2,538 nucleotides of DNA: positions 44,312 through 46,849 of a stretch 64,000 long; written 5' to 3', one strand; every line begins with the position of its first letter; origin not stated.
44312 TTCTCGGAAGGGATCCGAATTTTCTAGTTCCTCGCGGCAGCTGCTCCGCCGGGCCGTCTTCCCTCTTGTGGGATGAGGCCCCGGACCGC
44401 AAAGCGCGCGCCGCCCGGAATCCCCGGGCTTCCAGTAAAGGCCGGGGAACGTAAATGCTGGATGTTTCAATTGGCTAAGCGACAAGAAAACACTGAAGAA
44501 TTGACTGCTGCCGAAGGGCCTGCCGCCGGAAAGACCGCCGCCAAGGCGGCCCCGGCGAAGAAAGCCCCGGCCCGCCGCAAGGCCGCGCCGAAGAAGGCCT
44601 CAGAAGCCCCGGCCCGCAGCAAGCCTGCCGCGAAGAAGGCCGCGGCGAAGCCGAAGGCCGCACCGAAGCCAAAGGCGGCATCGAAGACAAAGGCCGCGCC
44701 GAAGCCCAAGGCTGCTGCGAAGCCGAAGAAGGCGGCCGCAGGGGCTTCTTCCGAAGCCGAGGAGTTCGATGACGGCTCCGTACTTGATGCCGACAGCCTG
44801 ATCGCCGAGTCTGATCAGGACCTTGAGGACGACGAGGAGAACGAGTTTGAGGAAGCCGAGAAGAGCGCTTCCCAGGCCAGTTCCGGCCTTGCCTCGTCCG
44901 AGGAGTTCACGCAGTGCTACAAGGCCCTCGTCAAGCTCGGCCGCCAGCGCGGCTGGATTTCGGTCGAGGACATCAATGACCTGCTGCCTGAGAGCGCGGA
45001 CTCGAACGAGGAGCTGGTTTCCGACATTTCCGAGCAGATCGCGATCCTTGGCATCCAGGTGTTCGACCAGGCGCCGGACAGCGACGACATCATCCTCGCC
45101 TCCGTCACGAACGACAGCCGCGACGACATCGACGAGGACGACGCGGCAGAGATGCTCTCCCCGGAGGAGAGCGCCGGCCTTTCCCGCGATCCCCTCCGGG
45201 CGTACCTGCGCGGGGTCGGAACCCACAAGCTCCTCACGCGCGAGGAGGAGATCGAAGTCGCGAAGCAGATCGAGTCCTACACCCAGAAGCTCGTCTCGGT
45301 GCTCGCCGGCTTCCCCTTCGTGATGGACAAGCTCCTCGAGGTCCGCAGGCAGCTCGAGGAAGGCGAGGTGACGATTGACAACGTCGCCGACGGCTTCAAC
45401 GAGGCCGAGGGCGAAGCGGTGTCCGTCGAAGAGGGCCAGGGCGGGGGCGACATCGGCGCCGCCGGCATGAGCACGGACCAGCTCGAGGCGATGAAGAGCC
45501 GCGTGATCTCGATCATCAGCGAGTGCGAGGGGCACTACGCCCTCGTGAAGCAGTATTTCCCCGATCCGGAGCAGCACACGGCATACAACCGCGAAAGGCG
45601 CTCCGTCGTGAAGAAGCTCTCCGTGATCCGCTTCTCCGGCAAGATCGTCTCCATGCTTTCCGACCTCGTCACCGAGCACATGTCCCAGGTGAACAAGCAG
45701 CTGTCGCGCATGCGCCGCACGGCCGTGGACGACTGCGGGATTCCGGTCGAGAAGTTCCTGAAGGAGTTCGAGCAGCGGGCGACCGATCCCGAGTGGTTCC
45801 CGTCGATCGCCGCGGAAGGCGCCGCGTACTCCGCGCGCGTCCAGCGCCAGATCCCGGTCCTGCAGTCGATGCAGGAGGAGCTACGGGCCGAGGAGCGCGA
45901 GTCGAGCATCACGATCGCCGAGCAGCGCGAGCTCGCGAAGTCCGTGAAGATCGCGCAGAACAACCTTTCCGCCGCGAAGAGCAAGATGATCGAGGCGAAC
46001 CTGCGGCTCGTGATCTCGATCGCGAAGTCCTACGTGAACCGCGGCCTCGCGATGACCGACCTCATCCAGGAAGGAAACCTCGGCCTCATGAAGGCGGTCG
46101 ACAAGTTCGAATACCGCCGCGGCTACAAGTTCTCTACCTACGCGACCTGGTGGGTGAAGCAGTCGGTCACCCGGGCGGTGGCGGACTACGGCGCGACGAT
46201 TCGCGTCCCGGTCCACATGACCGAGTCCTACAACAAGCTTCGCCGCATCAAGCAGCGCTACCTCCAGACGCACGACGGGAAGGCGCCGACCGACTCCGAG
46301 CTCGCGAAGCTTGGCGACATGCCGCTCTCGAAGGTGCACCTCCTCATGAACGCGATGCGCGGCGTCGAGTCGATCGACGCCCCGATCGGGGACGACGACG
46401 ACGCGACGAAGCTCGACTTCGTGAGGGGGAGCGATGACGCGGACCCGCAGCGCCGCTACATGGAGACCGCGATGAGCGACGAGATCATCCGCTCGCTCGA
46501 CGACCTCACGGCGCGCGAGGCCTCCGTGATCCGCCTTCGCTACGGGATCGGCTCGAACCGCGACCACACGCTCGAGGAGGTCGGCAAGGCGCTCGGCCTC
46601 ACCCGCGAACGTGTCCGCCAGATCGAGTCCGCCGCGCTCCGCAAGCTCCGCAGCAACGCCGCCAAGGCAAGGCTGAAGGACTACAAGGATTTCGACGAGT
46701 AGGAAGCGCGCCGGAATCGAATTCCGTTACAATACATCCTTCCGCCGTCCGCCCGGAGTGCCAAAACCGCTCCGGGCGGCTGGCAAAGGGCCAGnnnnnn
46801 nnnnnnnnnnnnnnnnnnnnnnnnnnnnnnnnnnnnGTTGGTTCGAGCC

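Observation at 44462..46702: Tandem second full-length RpoD-type sigma factor fused to a histone-H1-like Lys/Ala/Pro tail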

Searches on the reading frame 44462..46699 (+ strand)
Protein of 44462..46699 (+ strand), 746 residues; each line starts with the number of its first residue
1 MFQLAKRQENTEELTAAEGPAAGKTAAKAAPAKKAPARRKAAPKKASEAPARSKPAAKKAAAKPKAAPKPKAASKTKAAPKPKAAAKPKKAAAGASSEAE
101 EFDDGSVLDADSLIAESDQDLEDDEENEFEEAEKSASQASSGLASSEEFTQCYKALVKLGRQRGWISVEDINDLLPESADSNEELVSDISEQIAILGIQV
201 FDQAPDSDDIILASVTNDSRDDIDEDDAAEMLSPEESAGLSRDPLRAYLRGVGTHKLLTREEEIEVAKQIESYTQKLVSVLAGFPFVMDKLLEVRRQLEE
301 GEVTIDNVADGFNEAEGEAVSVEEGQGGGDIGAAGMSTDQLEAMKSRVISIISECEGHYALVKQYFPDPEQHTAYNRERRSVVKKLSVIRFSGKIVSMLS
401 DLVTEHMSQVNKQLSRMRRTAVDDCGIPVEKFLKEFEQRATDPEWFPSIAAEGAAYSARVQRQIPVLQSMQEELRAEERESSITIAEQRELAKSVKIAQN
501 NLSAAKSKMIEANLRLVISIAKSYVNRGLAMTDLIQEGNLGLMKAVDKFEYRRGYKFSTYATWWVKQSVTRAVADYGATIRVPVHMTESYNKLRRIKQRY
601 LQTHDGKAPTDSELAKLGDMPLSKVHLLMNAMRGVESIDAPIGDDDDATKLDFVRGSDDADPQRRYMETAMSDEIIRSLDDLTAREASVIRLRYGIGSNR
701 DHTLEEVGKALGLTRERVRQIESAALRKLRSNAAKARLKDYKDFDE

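Call 5: search_protein_families(library=pfam, proteins=[window:44462-46699:+], max_evalue=0.01)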
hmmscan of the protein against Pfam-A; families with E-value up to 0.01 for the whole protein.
window:44462-46699:+ (746 aa): 6 families
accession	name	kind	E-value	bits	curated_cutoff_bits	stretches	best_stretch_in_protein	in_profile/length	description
PF04546.19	Sigma70_ner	-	2.7e-24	86.7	29.7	1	284-476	1-208/210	Sigma-70, non-essential region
PF04542.20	Sigma70_r2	-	1.3e-20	73.4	24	1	509-575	1-67/71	Sigma-70 region 2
PF04545.22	Sigma70_r4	-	4.6e-18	64.9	24.1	1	679-730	2-49/50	Sigma-70, region 4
PF04539.22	Sigma70_r3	-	4.2e-14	52.9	25.3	1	589-663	2-75/78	Sigma-70 region 3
PF03979.19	Sigma70_r1_1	-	2e-11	44.1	22.5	1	151-229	5-80/81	Sigma-70 factor, region 1.1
PF00140.25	Sigma70_r1_2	-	1.3e-10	41.5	22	1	243-271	1-29/34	Sigma-70 factor, region 1.2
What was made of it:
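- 44912..45148 (+): Region 1.1 (aa 151-229). Pfam PF03979, E = 2e-11 (call 5).
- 45311..45889 (+): Non-conserved region (aa 284-476). It shares the motif DIGA(S/A)xMTxxQL with canonical Burkholderiales RpoD; E. coli lacks this motif. Pfam PF04546 (call 5).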

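Call 6: search_protein_families(library=ncbifam, proteins=[window:44462-46699:+], max_evalue=0.001)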
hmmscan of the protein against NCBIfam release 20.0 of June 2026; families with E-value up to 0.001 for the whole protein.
window:44462-46699:+ (746 aa): 45 families (the best 25 are shown)
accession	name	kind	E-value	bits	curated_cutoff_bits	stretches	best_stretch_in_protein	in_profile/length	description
NF004208.0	PRK05658.1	equivalog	7.6e-162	540.5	555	1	133-742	7-629/631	RNA polymerase sigma factor RpoD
NF041931.2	MzaA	equivalog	1e-99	335.4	800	1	147-744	233-716/726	MZA anti-phage system associated sigma-70 family RNA polymerase sigma factor MzaA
NF006666.0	PRK09210.1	equivalog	1.1e-98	330.9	572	2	478-742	109-369/370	RNA polymerase sigma factor RpoD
TIGR02393.1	RpoD_Cterm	equivalog_domain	2.7e-89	298.9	354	1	505-742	1-237/238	RNA polymerase sigma factor RpoD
TIGR02997.1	Sig70-cyanoRpoD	subfamily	3.5e-87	292.4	384.5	1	455-730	23-298/298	RNA polymerase sigma factor, RpoD/SigA family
NF005920.0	PRK07921.1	subfamily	2.5e-86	289.6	464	2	482-741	72-326/328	RNA polymerase sigma factor SigB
NF004562.0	PRK05901.1-4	equivalog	4.1e-84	283.1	779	2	490-744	299-555/571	RNA polymerase sigma factor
NF004560.0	PRK05901.1-1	equivalog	1.2e-82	278.7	711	2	475-743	253-516/516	RNA polymerase sigma factor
NF004561.0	PRK05901.1-3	equivalog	5.7e-82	276.5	582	1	481-743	280-537/537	RNA polymerase sigma factor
NF005785.0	PRK07598.1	equivalog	2.1e-78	264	554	2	480-742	150-411/415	RNA polymerase sigma factor SigC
TIGR02394.1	rpoS_proteo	equivalog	1.8e-76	257.4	378.7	1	467-735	12-276/285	RNA polymerase sigma factor RpoS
NF005643.0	PRK07406.1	equivalog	5.3e-76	256.2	500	1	474-741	123-395/397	RNA polymerase sigma factor RpoD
NF004207.0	PRK05657.1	equivalog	1.2e-73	248.4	394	1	473-736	61-320/329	RNA polymerase sigma factor RpoS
NF005642.0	PRK07405.1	subfamily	3.3e-71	240.1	524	1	453-741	29-315/318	RNA polymerase sigma factor SigD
NF004566.0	PRK05901.2-4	equivalog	1.8e-69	235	531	1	484-743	171-444/448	RNA polymerase sigma factor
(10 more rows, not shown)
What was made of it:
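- The protein scores just below NCBI's RpoD equivalog cut-off (540.5 against 555, call 6).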
